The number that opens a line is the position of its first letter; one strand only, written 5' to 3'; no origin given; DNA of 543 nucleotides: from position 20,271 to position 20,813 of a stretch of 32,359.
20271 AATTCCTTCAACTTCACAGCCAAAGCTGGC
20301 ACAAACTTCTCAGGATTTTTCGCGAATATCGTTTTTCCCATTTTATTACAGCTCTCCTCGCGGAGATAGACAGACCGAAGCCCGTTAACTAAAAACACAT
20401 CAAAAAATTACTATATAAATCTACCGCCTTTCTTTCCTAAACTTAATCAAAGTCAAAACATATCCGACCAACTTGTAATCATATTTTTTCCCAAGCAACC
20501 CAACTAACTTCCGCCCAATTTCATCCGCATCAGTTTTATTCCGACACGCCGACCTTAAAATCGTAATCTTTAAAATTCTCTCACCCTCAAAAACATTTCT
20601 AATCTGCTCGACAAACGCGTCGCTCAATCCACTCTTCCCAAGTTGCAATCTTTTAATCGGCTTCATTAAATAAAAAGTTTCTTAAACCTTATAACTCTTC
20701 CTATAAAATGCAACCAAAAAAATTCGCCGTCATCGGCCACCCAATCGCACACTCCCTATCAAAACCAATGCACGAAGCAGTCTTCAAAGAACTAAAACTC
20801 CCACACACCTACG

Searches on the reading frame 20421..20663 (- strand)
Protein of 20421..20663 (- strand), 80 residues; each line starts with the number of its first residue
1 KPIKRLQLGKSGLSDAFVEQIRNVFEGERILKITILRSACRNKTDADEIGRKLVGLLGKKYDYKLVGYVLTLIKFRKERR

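Call 99: search_protein_families(library=pfam, proteins=[window:20421-20663:-], max_evalue=1)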
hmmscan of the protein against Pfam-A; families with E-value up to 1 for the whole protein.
window:20421-20663:- (80 aa): 1 family
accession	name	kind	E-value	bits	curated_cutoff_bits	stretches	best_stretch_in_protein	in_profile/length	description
PF01985.26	CRS1_YhbY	-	9e-07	29.6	27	1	5-56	19-67/84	CRS1 / YhbY (CRM) domain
